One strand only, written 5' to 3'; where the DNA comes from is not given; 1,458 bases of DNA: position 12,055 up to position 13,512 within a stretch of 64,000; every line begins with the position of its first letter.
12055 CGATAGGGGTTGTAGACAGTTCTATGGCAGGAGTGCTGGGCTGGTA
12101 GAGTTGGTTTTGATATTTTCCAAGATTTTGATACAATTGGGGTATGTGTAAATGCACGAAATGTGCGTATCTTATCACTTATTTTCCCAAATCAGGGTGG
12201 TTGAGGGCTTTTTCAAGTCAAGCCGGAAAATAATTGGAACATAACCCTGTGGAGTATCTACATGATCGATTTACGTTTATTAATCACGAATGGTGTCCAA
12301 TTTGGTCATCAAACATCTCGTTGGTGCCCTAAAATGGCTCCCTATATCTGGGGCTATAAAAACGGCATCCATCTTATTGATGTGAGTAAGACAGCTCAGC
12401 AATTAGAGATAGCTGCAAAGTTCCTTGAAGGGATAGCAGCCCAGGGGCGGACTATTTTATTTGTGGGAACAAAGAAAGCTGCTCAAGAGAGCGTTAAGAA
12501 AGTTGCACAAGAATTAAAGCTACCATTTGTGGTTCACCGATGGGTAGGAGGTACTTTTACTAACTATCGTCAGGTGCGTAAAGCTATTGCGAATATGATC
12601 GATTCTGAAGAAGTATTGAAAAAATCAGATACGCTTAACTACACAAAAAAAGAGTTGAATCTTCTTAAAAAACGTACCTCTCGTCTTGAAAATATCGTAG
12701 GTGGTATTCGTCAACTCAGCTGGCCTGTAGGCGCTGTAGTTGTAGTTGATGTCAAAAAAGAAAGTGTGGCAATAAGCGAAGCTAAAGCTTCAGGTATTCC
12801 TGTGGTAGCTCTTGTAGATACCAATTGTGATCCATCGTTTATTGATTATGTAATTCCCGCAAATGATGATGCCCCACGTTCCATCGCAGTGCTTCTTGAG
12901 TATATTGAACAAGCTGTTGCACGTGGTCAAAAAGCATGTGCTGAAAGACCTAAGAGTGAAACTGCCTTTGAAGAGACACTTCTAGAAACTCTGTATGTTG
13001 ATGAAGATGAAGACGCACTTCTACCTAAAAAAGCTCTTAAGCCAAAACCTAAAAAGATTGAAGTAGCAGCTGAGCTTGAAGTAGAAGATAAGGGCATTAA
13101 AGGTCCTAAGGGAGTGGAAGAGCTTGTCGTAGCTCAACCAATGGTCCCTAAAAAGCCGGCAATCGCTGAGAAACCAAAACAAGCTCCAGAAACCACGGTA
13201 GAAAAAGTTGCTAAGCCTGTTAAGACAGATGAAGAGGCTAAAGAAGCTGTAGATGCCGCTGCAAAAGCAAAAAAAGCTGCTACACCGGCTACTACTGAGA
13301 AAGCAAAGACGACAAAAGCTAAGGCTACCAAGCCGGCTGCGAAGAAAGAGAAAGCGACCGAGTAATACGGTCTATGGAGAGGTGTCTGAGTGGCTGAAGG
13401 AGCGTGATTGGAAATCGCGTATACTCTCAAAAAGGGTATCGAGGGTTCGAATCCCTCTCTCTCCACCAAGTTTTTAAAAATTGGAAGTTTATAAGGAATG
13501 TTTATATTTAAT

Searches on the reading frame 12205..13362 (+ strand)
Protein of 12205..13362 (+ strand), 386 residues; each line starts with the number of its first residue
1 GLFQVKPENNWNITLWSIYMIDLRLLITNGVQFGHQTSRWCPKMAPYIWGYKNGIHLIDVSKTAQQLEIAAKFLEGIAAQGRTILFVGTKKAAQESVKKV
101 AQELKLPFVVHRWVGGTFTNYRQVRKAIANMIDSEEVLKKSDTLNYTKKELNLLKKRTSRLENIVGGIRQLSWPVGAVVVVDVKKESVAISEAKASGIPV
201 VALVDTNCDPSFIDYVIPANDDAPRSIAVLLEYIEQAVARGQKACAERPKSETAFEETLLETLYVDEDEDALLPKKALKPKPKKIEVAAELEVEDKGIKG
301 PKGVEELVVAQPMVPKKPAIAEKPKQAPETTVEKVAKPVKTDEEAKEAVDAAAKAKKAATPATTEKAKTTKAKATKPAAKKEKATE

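Call 47: search_protein_families(library=pfam, proteins=[window:12205-13362:+], max_evalue=0.0001)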
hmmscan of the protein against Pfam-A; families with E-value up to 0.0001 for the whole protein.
window:12205-13362:+ (386 aa): 1 family
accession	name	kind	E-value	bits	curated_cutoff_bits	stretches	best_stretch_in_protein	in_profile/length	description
PF00318.25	Ribosomal_S2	-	4.5e-75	252.1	26.1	1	26-241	1-216/216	Ribosomal protein S2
